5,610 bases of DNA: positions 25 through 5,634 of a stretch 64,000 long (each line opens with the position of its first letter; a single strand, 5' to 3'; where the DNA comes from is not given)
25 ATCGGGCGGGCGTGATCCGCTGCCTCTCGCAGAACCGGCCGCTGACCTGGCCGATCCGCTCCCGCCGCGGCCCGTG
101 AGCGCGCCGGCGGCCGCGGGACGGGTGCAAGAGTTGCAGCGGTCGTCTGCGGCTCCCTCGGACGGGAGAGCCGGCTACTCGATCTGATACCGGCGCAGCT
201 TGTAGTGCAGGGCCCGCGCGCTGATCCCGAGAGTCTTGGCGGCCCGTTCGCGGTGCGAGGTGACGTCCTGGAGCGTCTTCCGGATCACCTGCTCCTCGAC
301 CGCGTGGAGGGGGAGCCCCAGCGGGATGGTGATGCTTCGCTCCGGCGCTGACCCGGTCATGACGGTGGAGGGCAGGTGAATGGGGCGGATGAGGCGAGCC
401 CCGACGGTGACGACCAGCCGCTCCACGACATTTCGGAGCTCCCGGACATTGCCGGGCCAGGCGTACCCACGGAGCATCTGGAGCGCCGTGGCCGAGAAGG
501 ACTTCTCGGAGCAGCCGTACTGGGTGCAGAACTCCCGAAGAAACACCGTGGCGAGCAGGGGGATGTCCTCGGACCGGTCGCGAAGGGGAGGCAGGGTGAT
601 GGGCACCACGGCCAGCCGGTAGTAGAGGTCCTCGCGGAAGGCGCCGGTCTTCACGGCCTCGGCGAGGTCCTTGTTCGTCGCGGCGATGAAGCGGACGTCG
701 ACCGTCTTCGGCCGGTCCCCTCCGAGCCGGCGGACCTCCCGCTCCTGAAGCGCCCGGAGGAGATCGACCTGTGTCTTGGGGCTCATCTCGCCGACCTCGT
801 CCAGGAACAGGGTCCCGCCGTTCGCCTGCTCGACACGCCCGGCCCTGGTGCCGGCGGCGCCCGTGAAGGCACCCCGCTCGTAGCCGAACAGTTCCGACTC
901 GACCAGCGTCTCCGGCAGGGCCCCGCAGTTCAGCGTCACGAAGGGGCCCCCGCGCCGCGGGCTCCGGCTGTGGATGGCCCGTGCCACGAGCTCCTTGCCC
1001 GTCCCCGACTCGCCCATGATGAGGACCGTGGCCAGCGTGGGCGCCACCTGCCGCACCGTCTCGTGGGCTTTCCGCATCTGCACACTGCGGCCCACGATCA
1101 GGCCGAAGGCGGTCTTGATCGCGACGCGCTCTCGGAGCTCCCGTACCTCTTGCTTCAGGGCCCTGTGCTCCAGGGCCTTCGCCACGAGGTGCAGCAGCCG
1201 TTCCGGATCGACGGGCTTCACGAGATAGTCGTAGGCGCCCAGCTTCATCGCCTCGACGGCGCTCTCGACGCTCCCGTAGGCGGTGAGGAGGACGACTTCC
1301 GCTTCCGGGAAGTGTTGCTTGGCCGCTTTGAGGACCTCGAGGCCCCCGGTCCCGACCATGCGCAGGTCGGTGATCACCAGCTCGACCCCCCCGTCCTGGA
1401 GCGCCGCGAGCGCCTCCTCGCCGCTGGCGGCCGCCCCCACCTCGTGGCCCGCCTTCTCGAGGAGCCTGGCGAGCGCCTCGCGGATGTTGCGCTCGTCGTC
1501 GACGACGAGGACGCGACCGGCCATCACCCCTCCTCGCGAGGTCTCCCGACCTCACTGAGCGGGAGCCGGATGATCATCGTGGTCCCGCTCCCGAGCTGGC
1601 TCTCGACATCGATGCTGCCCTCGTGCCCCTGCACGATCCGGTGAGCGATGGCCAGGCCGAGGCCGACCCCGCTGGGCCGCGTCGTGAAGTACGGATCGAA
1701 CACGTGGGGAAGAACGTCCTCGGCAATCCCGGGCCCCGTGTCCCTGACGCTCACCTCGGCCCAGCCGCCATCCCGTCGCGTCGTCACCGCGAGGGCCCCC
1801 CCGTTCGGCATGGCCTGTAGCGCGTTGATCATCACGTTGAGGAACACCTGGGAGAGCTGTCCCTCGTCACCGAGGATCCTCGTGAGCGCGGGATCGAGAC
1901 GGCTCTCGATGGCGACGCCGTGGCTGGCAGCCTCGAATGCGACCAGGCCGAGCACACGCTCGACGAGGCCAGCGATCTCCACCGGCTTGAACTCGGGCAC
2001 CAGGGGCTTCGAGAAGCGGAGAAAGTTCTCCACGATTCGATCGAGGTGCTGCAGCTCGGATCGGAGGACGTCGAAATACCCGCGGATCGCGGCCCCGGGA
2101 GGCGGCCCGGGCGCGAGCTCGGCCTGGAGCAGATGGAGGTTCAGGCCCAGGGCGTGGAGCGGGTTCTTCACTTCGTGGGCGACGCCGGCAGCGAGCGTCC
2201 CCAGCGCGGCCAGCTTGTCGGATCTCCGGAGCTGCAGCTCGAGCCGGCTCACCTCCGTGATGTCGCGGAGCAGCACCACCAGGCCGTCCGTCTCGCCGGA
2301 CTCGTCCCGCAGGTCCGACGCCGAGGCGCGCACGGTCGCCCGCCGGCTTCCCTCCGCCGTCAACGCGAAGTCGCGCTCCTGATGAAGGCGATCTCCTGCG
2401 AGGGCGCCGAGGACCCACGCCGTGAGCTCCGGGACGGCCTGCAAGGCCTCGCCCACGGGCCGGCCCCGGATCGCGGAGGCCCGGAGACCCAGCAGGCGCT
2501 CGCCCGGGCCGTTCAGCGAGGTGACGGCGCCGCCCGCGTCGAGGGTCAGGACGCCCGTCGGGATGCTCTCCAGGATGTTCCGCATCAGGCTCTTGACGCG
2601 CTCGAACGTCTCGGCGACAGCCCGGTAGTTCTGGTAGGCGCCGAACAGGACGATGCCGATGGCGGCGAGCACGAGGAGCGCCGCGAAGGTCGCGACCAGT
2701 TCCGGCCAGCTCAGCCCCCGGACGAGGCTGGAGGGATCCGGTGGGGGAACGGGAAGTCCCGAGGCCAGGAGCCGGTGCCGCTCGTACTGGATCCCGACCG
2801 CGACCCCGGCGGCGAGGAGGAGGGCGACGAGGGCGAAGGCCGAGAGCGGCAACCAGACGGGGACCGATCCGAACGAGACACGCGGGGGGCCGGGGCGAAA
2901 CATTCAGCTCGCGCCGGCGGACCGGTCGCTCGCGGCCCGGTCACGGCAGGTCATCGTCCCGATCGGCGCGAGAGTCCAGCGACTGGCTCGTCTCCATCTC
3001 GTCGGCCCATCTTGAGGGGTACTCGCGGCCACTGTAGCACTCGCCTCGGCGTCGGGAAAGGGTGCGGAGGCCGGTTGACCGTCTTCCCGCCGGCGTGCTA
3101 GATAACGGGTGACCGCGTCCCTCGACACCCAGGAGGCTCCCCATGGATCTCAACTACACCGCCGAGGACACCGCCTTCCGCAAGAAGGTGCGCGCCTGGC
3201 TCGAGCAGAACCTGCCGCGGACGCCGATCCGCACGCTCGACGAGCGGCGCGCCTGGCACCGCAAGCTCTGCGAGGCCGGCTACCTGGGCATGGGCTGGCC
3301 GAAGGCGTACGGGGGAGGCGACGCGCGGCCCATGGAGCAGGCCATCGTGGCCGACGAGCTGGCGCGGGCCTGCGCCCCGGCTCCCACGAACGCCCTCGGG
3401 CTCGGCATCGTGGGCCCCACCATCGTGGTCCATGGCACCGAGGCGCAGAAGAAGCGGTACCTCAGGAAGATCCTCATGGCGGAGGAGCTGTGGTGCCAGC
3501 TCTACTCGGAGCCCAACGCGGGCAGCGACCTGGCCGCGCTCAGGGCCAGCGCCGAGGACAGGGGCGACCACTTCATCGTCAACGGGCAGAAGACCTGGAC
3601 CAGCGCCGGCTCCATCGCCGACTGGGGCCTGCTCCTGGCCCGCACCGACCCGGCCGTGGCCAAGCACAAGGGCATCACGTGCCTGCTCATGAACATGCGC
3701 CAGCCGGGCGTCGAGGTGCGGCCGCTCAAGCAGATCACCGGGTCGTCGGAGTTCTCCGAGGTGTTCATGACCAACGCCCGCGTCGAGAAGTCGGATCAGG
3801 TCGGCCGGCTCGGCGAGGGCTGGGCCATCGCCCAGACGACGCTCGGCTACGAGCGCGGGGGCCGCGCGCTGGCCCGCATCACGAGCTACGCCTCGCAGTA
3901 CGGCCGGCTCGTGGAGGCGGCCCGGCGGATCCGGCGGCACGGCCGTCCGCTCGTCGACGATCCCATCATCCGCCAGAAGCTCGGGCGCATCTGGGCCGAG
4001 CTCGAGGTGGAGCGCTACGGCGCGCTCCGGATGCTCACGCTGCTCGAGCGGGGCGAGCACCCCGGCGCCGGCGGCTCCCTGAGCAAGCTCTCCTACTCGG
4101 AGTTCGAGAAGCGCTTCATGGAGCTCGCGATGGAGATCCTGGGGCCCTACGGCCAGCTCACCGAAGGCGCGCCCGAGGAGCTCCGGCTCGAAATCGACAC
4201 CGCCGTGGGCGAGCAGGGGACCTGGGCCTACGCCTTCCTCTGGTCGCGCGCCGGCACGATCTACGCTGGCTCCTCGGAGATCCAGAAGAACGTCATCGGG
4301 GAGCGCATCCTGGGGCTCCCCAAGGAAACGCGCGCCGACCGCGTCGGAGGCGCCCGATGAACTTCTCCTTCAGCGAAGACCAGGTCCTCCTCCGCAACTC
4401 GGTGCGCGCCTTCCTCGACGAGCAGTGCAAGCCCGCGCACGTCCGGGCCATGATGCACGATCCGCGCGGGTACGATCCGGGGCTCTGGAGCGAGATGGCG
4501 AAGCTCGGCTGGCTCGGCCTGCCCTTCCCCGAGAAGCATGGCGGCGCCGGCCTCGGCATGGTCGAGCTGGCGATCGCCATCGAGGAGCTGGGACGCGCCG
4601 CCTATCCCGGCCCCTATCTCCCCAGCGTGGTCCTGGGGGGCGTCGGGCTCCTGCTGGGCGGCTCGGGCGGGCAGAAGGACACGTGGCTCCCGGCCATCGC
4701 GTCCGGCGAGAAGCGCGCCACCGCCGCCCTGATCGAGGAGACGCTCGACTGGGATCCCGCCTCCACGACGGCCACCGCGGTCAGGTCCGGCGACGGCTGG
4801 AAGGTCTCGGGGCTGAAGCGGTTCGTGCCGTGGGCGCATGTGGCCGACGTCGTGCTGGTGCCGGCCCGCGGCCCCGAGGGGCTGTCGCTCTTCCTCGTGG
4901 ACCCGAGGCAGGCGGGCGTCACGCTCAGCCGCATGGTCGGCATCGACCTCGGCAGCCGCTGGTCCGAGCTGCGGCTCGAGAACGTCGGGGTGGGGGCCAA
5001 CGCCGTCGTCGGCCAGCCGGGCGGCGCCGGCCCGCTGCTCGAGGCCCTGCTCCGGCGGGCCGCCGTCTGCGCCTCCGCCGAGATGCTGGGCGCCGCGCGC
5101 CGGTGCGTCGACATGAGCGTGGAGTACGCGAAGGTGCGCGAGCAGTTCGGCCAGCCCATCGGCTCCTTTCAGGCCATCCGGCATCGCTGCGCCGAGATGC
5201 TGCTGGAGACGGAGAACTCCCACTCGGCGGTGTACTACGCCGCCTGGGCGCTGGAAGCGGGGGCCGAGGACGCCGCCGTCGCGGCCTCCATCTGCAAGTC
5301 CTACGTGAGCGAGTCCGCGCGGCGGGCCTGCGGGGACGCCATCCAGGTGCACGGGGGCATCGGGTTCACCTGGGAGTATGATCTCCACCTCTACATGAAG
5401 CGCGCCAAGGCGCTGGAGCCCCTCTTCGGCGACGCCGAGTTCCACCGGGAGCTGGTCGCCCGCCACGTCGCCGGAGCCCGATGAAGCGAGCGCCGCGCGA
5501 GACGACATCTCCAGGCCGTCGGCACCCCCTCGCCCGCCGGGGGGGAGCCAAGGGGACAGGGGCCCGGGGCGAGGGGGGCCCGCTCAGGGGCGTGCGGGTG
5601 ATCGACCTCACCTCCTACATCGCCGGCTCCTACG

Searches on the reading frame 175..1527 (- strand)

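Call 7: search_protein_families(library=pfam, proteins=[window:175-1527:-])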
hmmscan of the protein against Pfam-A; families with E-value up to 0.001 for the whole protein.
window:175-1527:- (450 aa): 10 families
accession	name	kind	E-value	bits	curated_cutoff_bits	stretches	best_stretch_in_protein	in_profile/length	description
PF00158.32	Sigma54_activat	-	8.1e-72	240.8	20.2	1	144-310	1-167/168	Sigma-54 interaction domain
PF00072.30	Response_reg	-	3.6e-29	101.6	30.2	1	6-115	1-110/111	Response regulator receiver domain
PF25601.1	AAA_lid_14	-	5.9e-25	87.3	27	1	316-395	1-80/87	AAA+ ATPase lid domain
PF14532.12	Sigma54_activ_2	-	1.7e-21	77.4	25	1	145-315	1-138/138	Sigma-54 interaction domain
PF07728.20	AAA_5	-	6e-09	36.5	22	1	168-286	2-123/139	AAA domain (dynein-related subfamily)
PF02954.25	HTH_8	-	1.5e-07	31.5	22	1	409-447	4-42/42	Bacterial regulatory protein, Fis family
PF13191.12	AAA_16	-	1.7e-05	25.8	32.6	1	145-264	3-124/167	AAA ATPase domain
PF00004.35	AAA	-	2.9e-05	24.9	21.2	1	168-286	1-110/131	ATPase family associated with various cellular activities (AAA)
PF01078.27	Mg_chelatase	-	4.7e-05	23.3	20.3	0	223-266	93-136/207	Magnesium chelatase, subunit ChlI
PF07724.20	AAA_2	-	0.00038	21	27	1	166-293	4-132/166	AAA domain (Cdc48 subfamily)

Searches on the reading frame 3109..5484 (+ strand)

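Call 7: search_protein_families(library=pfam, proteins=[window:3109-5484:+])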
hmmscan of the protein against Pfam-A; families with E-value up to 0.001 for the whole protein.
window:3109-5484:+ (791 aa): 4 families
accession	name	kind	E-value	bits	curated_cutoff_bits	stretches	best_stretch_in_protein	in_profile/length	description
PF00441.29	Acyl-CoA_dh_1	-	6.3e-36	124.2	22.4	1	648-787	11-149/150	Acyl-CoA dehydrogenase, C-terminal domain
PF02771.21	Acyl-CoA_dh_N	-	9.6e-25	87.6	22.9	1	422-534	1-113/113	Acyl-CoA dehydrogenase, N-terminal domain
PF02770.24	Acyl-CoA_dh_M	-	1.5e-09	38.3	33.3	1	549-626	12-97/97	Acyl-CoA dehydrogenase, middle domain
PF08028.16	Acyl-CoA_dh_2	-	1.2e-08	35.8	22.7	1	654-757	2-114/134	Acyl-CoA dehydrogenase, C-terminal domain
